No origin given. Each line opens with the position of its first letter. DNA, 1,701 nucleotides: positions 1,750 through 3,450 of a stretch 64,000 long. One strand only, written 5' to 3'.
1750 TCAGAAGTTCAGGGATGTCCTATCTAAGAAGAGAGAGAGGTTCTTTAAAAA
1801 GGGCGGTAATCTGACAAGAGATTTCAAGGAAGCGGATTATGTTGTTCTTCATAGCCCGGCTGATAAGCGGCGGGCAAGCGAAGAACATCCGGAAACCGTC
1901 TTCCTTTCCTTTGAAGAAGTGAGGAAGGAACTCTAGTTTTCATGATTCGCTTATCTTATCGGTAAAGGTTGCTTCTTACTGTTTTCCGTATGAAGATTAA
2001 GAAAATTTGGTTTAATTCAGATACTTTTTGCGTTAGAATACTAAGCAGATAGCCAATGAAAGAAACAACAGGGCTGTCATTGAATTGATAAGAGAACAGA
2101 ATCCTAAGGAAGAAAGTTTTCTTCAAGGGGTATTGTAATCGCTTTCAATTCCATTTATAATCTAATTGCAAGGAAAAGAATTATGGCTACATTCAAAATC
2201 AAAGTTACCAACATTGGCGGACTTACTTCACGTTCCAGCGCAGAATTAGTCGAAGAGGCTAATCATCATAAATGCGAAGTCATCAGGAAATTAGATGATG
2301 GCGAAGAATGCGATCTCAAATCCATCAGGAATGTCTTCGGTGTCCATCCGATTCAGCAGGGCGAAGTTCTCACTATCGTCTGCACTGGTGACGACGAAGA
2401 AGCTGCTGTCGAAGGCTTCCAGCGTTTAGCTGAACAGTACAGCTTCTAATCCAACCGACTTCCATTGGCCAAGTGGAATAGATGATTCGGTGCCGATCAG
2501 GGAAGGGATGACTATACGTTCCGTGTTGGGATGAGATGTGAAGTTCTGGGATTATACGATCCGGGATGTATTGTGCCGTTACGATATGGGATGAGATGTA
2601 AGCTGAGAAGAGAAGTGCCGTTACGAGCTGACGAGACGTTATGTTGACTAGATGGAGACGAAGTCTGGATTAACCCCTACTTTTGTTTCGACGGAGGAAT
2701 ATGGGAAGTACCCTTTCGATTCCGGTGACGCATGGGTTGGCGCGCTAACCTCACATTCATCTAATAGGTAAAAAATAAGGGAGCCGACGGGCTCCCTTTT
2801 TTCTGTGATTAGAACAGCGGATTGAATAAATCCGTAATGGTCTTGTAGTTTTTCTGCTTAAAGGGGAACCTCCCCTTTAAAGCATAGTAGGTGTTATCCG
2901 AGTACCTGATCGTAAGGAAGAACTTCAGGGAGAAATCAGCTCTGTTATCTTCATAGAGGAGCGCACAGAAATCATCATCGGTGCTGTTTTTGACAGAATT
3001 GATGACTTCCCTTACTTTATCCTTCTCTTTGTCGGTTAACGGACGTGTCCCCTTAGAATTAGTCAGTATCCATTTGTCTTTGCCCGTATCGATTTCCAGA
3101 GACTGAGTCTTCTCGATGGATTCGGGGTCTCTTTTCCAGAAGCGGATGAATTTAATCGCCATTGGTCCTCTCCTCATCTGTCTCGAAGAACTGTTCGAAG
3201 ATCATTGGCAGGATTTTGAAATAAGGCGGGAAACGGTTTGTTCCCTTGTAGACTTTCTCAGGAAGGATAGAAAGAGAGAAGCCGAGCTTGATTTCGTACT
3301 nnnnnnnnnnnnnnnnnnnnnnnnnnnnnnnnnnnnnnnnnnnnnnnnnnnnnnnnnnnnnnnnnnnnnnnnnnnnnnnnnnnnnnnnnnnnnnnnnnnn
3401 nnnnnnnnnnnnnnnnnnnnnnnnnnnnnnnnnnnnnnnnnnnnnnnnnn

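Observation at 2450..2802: A 330-nt structured, repeat-containing region between the Crh-like gene and its terminator, carrying four GGGAUG motifs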

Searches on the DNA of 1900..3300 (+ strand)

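Call 5: search_rna_families(source=window, start=1900, end=3300, threshold=evalue, max_evalue=10, show_alignments=3)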
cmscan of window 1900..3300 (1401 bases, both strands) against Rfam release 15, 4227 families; matches with E-value up to 10: 7.
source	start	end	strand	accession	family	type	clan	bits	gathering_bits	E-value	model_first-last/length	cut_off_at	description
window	2934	2982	-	RF01152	sR1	Gene; snRNA; snoRNA; CD-box;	-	21.6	45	0.0061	1-57/57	no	Small nucleolar RNA sR1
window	2142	2172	-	RF01319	CRISPR-DR6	Gene; CRISPR;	-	20.2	39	0.38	1-30/30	no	CRISPR RNA direct repeat element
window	2770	2805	-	RF03483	MIR319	Gene; miRNA;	-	17.8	54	1.6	1-92/92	no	MIR319 microRNA precursor family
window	2589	2653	+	RF00277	SNORD49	Gene; snRNA; snoRNA; CD-box;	CL00062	16.2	37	0.63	1-71/71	no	Small nucleolar RNA SNORD49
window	2748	2796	-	RF01833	astro_FSE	Cis-reg; frameshift_element;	-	16.1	70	0.42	1-55/55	no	ribosomal frameshift site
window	2002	2086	+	RF01625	ceN28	Gene; snRNA; snoRNA; CD-box;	-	15.5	70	6.1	1-88/88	no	Caenorhabditis snoRNA ceN28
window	2934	2982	-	RF01126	sR41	Gene; snRNA; snoRNA; CD-box;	-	11.8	54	8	1-53/53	no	Small nucleolar RNA sR41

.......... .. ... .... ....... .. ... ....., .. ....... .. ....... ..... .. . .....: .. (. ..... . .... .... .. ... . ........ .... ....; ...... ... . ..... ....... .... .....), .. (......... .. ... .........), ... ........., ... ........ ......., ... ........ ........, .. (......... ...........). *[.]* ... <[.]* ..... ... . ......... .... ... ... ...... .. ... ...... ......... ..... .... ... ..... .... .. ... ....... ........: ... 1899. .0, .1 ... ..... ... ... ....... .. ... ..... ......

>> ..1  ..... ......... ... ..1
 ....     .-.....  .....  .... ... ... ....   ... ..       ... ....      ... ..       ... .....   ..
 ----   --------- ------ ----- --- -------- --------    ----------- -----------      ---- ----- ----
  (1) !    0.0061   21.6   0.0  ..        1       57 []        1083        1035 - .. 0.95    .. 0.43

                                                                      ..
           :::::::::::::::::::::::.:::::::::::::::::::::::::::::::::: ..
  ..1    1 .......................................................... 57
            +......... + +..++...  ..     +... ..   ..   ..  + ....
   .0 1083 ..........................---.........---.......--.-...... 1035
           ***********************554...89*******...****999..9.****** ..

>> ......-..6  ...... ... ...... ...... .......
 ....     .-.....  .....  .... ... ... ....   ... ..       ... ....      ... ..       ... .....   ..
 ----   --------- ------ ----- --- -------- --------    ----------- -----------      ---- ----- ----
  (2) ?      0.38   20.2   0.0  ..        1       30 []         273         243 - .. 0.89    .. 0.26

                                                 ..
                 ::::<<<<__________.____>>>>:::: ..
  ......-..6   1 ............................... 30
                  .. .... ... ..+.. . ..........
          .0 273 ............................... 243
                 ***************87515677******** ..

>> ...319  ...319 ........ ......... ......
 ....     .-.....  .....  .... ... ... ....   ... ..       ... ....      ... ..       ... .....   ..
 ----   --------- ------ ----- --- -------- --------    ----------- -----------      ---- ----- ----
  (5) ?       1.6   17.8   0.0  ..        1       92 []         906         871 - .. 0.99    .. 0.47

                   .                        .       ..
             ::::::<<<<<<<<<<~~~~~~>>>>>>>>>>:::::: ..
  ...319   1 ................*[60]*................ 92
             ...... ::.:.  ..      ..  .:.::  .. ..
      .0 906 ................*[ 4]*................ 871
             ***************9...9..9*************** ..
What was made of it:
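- On Any Rfam 15 family (including OLE, ROOL, GOLLD, raiA, 6S, tmRNA, RNase P): Window 1900-3300 at E <= 10 gives only chance-level hits (call 5).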

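Call 18: search_rna_families(sources=[L001, L005, L006, L007, L008, L009, L012, L014, L016, L018, L020, L022, L025, L028, L030, L032, L035, L039], threshold=gathering)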
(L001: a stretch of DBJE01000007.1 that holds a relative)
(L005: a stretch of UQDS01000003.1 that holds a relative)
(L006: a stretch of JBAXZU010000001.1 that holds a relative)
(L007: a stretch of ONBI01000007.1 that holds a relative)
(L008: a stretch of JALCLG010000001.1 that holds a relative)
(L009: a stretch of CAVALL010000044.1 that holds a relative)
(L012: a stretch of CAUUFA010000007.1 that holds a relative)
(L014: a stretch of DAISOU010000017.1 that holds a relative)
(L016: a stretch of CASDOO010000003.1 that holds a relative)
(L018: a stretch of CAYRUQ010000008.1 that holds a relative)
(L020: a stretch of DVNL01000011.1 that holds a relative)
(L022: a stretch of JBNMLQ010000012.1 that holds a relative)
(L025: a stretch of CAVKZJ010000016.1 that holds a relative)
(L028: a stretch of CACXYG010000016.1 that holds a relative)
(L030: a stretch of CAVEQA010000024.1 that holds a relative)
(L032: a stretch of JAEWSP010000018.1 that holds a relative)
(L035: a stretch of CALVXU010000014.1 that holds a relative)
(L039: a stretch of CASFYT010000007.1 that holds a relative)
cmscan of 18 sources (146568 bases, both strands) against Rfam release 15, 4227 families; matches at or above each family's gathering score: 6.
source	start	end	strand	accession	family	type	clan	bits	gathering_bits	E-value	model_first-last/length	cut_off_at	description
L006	885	981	-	RF00169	Bacteria_small_SRP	Gene;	CL00003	61.4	40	9.8e-11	1-97/97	no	Bacterial small signal recognition particle RNA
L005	637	722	-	RF00169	Bacteria_small_SRP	Gene;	CL00003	60.5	40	1.8e-10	1-97/97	no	Bacterial small signal recognition particle RNA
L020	855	939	-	RF00169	Bacteria_small_SRP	Gene;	CL00003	59.1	40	4.5e-10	1-97/97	no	Bacterial small signal recognition particle RNA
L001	237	333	-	RF00169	Bacteria_small_SRP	Gene;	CL00003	57.6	40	1.2e-09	1-97/97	no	Bacterial small signal recognition particle RNA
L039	1579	1663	-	RF00169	Bacteria_small_SRP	Gene;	CL00003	56.9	40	1.8e-09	1-97/97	no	Bacterial small signal recognition particle RNA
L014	1285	1369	-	RF00169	Bacteria_small_SRP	Gene;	CL00003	53.7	40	1.5e-08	1-97/97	no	Bacterial small signal recognition particle RNA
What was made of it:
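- On Any Rfam 15 family (including OLE, ROOL, GOLLD, raiA, 6S, tmRNA, RNase P): 18 relatives at gathering scores give only SRP RNA elsewhere (call 18).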

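Call 30: search_rna_families(source=L016, start=4250, end=5050, threshold=evalue, max_evalue=10, show_alignments=2)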
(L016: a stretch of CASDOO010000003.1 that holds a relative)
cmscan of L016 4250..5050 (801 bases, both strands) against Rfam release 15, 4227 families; matches with E-value up to 10: 2.
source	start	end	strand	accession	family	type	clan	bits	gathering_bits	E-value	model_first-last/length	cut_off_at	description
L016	4638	4788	-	RF01983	Pinc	Gene; lncRNA;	-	15.7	60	5.4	1-154/154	no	Pregnancy induced noncoding RNA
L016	4983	5001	-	RF03139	S4-Bacteroidia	Cis-reg; leader;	CL00119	14.2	34.7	4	1-34/34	no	S4-Bacteroidia ribosomal protein leader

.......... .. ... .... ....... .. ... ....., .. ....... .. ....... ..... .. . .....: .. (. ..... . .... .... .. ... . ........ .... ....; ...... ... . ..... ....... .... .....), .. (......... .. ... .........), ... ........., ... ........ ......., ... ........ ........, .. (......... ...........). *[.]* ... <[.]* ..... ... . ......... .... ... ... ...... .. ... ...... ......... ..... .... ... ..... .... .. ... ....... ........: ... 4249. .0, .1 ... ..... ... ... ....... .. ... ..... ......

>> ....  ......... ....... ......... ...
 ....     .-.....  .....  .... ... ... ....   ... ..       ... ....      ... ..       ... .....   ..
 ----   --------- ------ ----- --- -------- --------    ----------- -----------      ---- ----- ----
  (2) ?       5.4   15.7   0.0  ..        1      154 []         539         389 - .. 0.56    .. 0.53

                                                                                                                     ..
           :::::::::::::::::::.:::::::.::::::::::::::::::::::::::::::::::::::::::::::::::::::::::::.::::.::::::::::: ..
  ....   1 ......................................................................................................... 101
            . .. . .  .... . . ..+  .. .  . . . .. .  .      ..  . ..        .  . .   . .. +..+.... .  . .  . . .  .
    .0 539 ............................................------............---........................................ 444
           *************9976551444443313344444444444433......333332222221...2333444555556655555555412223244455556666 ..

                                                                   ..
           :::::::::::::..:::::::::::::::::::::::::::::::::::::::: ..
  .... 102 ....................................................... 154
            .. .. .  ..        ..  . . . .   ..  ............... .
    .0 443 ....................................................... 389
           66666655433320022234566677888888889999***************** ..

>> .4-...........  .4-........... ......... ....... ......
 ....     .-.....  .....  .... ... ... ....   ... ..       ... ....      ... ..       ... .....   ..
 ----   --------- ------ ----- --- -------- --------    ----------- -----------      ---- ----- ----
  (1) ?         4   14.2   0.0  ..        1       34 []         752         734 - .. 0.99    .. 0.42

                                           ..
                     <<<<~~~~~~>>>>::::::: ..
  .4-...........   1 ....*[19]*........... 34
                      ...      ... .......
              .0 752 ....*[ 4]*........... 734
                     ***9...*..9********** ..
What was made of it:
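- On Any Rfam 15 family (including OLE, ROOL, GOLLD, raiA, 6S, tmRNA, RNase P): The long member L016 at E <= 10 gives nothing relevant (call 30).
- Closest known: Large 'ornate' bacterial RNAs of unknown function. Different: No covariance-model match even at E <= 10 (calls 5, 30).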
